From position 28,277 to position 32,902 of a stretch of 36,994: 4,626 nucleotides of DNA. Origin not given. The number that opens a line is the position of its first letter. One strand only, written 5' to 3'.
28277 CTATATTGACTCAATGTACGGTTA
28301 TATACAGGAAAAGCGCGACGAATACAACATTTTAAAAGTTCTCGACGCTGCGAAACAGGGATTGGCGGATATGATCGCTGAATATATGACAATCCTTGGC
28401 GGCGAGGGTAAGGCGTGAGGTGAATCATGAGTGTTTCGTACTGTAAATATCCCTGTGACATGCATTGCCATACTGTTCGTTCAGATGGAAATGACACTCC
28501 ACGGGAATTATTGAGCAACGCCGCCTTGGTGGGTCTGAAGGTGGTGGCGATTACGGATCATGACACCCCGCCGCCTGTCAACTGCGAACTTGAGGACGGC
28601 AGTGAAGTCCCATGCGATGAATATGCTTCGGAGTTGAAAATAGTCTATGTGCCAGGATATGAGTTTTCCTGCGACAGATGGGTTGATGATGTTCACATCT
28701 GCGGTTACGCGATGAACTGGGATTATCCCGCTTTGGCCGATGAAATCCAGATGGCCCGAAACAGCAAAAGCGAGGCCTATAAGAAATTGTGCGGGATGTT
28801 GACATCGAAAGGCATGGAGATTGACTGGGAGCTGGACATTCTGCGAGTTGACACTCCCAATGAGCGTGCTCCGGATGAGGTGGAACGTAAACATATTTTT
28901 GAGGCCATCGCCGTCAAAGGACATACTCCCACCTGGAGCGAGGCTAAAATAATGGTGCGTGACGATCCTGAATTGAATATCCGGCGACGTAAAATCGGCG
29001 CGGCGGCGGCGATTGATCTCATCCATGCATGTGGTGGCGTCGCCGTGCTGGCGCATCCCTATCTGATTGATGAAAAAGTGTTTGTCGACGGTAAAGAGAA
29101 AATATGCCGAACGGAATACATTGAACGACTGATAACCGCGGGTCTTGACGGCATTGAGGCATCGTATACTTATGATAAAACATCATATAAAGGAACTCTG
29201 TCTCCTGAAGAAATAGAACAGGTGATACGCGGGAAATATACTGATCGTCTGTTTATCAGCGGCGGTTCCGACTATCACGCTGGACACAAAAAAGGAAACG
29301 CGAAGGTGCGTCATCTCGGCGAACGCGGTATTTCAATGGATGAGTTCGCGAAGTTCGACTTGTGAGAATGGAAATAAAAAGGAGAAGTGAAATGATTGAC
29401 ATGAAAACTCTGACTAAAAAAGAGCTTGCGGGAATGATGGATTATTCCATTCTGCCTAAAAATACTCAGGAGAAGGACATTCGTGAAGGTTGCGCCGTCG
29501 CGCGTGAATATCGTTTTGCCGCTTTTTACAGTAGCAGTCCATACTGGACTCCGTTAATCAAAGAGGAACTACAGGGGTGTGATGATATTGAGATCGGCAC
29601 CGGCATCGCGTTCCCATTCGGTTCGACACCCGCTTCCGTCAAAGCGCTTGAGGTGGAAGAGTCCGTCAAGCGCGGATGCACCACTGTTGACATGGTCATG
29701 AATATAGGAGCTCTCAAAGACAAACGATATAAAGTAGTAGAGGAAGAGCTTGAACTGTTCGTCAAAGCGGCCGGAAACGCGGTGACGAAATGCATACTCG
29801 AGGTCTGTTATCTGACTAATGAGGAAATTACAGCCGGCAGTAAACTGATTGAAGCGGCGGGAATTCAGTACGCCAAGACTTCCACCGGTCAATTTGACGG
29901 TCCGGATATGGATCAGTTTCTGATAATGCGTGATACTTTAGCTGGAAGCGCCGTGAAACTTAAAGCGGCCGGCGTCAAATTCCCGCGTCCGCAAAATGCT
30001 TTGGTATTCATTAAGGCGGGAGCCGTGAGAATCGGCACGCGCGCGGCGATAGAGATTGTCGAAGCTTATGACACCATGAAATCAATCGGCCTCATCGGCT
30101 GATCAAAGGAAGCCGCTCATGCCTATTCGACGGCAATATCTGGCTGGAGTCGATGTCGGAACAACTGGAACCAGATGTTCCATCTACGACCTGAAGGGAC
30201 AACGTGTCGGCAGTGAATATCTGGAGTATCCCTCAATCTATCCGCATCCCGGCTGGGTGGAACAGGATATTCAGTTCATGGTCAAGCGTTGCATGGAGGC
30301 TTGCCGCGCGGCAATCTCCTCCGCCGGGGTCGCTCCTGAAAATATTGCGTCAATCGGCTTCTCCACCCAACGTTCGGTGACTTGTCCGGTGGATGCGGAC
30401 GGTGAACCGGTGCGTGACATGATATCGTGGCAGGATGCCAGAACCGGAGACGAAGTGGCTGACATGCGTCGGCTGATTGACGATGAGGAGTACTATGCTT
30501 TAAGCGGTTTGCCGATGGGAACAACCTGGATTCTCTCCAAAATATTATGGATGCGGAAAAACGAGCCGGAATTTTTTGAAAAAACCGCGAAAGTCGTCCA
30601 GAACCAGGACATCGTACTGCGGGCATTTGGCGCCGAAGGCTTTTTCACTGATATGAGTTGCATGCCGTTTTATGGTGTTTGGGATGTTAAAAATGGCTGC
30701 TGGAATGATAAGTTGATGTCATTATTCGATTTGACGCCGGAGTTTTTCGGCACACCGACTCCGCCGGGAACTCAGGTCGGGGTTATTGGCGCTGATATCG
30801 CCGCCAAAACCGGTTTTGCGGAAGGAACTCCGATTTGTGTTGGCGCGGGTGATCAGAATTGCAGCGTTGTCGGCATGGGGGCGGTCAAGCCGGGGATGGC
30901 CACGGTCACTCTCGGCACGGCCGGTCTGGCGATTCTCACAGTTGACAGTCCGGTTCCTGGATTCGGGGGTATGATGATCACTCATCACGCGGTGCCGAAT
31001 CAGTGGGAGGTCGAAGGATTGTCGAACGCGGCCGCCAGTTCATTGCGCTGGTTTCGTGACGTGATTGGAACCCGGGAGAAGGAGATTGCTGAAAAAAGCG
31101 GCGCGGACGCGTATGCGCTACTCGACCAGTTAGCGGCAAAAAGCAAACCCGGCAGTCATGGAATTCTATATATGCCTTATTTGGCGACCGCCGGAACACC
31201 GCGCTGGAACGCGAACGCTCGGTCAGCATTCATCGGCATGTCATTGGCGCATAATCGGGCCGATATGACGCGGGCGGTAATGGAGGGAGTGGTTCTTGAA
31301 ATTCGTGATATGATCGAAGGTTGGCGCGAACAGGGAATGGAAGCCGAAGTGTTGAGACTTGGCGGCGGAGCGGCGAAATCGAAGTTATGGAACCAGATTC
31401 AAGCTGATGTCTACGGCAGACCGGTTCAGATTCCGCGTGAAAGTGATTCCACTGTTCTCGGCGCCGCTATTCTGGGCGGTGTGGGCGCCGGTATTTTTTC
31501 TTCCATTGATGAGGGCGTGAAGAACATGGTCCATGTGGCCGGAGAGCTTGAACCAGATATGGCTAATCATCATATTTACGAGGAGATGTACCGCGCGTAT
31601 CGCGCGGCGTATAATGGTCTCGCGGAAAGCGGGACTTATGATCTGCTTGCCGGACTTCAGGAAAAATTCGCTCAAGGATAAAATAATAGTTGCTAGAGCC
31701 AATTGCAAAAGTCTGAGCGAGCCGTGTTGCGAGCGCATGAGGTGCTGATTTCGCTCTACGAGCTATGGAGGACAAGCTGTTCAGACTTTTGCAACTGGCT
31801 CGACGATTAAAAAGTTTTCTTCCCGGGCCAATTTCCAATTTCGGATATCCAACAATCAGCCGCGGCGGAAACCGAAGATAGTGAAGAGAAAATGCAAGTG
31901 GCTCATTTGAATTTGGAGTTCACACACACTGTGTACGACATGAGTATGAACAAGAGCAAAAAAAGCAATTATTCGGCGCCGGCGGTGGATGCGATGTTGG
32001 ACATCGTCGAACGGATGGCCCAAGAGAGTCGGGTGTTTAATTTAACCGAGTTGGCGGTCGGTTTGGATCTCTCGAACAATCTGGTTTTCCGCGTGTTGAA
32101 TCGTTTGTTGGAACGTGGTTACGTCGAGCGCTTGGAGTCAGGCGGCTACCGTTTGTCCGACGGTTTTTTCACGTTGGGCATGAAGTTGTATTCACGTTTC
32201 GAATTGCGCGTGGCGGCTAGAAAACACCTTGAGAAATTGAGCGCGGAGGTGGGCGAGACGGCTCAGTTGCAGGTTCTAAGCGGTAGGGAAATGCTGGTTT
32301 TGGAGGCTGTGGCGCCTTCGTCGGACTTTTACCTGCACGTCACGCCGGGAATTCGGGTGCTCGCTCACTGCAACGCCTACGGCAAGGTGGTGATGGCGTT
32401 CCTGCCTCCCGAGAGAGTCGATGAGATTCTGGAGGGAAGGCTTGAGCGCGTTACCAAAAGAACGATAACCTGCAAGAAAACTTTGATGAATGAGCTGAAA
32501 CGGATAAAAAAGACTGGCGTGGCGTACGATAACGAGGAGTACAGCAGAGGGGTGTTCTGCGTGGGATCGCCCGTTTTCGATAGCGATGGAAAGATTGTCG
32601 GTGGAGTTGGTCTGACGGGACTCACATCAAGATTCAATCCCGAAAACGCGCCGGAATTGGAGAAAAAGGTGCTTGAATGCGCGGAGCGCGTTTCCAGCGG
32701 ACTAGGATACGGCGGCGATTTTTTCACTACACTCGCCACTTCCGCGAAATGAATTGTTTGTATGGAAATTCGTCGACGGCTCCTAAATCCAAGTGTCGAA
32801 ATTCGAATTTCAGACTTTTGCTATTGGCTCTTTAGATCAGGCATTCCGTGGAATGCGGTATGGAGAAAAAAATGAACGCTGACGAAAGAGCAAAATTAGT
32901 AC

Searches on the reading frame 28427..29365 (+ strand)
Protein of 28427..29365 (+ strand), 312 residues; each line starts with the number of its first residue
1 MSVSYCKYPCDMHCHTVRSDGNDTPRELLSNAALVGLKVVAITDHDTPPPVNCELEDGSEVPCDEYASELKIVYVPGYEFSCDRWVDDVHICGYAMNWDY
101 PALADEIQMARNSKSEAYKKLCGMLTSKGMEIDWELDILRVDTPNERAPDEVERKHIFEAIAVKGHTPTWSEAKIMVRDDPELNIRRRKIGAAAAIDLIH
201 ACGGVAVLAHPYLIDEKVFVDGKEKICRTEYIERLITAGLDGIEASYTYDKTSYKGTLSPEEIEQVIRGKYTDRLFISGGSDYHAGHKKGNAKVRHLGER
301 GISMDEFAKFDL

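Call 9: search_protein_families(library=pfam, proteins=[window:28427-29365:+])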
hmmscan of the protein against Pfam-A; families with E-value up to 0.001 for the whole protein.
window:28427-29365:+ (312 aa): 1 family
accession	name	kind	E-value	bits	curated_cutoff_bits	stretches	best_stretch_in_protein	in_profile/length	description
PF02811.25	PHP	-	4.5e-06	27.5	26.4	1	11-127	1-94/164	PHP domain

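Call 31: search_protein_families(library=ncbifam, proteins=[window:28427-29365:+], max_evalue=0.00001)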
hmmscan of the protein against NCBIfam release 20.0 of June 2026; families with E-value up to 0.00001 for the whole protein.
window:28427-29365:+ (312 aa): 6 families
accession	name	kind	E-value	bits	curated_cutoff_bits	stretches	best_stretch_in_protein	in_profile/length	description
NF041577.1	nside_bi_sphtase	equivalog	4.2e-21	75.3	400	1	9-288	3-254/276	3',5'-nucleoside bisphosphate phosphatase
NF047791.1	RNaseRnm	equivalog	5.8e-20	71.7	375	1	10-213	3-194/275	RNase RNM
NF038032.1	CehA_McbA_metalo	domain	1.8e-12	47.3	80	1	8-81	3-68/315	CehA/McbA family metallohydrolase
NF041661.1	Cycl_ph_dihydrol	equivalog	2.1e-10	40.4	500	1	11-285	1-245/259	phosphoribosyl 1,2-cyclic phosphate 1,2-diphosphodiesterase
NF004981.0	PRK06361.1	equivalog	3.3e-08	33.1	117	1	11-80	3-71/217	histidinol phosphate phosphatase domain-containing protein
NF045780.1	TrlF_fam_ATP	equivalog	3.4e-06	26.1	350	1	10-93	8-94/944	TrlF family AAA-like ATPase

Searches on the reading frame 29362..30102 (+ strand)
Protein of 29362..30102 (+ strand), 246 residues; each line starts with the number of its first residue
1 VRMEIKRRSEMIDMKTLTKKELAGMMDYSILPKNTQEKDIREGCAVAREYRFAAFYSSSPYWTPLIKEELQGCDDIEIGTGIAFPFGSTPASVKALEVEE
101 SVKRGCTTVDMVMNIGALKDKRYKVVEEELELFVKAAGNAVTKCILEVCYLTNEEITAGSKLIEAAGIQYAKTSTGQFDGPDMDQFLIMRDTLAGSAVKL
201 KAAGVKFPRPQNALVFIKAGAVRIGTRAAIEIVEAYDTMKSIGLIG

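Call 9: search_protein_families(library=pfam, proteins=[window:29362-30102:+])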
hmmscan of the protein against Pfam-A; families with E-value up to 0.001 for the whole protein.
window:29362-30102:+ (246 aa): 1 family
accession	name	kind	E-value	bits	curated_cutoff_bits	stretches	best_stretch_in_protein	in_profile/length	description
PF01791.15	DeoC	-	0.00031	20.9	23.8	1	91-160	77-143/229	DeoC/LacD family aldolase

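Call 31: search_protein_families(library=ncbifam, proteins=[window:29362-30102:+], max_evalue=0.00001)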
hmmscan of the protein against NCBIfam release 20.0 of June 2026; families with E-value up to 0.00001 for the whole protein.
window:29362-30102:+ (246 aa): 1 family
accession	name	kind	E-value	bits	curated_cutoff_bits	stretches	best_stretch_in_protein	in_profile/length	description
TIGR00126.1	deoC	equivalog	1e-44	152.5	117.3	1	22-233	2-210/211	deoxyribose-phosphate aldolase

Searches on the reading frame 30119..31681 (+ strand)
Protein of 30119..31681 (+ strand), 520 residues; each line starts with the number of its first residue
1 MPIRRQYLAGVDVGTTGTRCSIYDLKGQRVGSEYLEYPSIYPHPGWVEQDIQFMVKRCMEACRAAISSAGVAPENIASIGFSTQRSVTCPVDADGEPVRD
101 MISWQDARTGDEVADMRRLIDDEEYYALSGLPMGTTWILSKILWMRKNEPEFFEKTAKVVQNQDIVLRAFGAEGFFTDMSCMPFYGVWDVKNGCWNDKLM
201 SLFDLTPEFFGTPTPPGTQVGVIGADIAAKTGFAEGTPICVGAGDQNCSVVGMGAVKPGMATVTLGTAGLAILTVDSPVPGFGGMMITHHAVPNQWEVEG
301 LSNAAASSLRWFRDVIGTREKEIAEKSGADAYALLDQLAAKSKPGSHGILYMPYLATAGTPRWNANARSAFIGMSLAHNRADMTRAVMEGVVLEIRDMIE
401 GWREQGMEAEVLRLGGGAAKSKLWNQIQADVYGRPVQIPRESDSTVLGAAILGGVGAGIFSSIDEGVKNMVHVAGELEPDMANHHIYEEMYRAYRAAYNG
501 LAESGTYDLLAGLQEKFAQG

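Call 9: search_protein_families(library=pfam, proteins=[window:30119-31681:+])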
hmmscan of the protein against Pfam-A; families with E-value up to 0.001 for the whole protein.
window:30119-31681:+ (520 aa): 3 families
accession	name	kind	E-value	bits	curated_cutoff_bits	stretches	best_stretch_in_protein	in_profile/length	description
PF00370.27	FGGY_N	-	6.4e-50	170.5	28.8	1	7-252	1-245/245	FGGY family of carbohydrate kinases, N-terminal domain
PF02782.22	FGGY_C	-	4.2e-35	121.8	27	1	262-456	2-197/198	FGGY family of carbohydrate kinases, C-terminal domain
PF01869.26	BcrAD_BadFG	-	0.00096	19.2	31.5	0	10-80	2-66/271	BadF/BadG/BcrA/BcrD ATPase family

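Call 31: search_protein_families(library=ncbifam, proteins=[window:30119-31681:+], max_evalue=0.00001)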
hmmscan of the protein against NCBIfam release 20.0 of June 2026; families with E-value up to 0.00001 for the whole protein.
window:30119-31681:+ (520 aa): 12 families
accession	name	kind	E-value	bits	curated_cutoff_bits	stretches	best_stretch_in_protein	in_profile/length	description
TIGR01312.1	XylB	equivalog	5.1e-92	308.9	380.25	1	10-498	2-480/481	xylulokinase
TIGR01314.1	gntK_FGGY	equivalog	1.8e-76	257.7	648.55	1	7-493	1-485/505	gluconokinase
NF008187.0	PRK10939.1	equivalog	8.3e-75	252.4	528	1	5-499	3-501/521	autoinducer-2 kinase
TIGR01311.1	glycerol_kin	equivalog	4.2e-66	223.3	590.35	1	6-497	1-489/496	glycerol kinase GlpK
NF000756.0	PRK00047.1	subfamily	8.4e-62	209.1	498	1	5-497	4-490/502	glycerol kinase GlpK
NF003154.0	PRK04123.1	equivalog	1.8e-52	178.8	428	1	5-500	3-536/554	ribulokinase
NF011601.0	PRK15027.1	equivalog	1.6e-45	155.4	912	1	9-501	3-479/484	xylulokinase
TIGR02628.1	fuculo_kin_coli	equivalog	8e-38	130.6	470.9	1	11-472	6-457/465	L-fuculokinase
TIGR01234.1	L-ribulokinase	equivalog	4.4e-37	128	583.25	1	59-496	66-525/536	ribulokinase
TIGR01315.1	5C_CHO_kinase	subfamily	5.1e-37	127.8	408.7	1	9-496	3-532/541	FGGY family pentulose kinase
TIGR02627.1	rhamnulo_kin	equivalog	2.2e-10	39.7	527.95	1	63-279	55-265/454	rhamnulokinase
NF007925.0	PRK10640.1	equivalog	8.5e-10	37.6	639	1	65-225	66-222/489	rhamnulokinase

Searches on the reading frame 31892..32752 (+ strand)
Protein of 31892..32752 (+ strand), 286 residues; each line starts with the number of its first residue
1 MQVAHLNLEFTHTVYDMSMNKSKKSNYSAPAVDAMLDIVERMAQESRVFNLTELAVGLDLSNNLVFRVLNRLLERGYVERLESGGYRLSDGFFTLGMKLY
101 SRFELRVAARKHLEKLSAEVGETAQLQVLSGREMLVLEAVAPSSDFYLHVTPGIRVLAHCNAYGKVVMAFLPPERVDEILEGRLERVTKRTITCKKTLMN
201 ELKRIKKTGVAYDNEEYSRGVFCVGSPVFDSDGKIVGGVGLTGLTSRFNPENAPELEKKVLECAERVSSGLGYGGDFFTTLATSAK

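Call 9: search_protein_families(library=pfam, proteins=[window:31892-32752:+])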
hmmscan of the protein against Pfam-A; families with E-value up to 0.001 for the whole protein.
window:31892-32752:+ (286 aa): 2 families
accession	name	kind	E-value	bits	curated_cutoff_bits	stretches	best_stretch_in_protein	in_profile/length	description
PF01614.24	IclR_C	-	5e-41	140.6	24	1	100-268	4-173/174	Bacterial transcriptional regulator IclR C-terminal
PF09339.16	HTH_IclR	-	8.7e-06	25.9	22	1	35-80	5-50/52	IclR helix-turn-helix domain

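Call 31: search_protein_families(library=ncbifam, proteins=[window:31892-32752:+], max_evalue=0.00001)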
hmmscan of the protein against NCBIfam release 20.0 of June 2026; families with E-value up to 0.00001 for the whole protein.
window:31892-32752:+ (286 aa): 6 families
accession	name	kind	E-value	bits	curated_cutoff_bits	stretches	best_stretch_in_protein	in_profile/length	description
NF045644.1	TransRegBhcR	equivalog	6.7e-43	146.9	350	1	23-272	16-266/267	HTH-type transcriptional regulator BhcR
TIGR02431.1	pcaR_pcaU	subfamily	3.3e-33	115.1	284.75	1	36-252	12-228/248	beta-ketoadipate pathway transcriptional regulators, PcaR/PcaU/PobR family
NF011671.1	PRK15090.1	equivalog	1.8e-30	106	275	1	23-273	4-255/256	DNA-binding transcriptional regulator KdgR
NF008601.2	PRK11569.1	equivalog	2.3e-22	79.5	380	1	35-270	32-271/276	glyoxylate bypass operon transcriptional repressor IclR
NF007548.0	PRK10163.1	equivalog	2.7e-16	59.5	406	1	34-273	29-267/271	HTH-type transcriptional repressor AllR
NF007342.0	PRK09834.1-4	equivalog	1.4e-06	27.5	251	1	30-253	12-237/263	DNA-binding transcriptional regulator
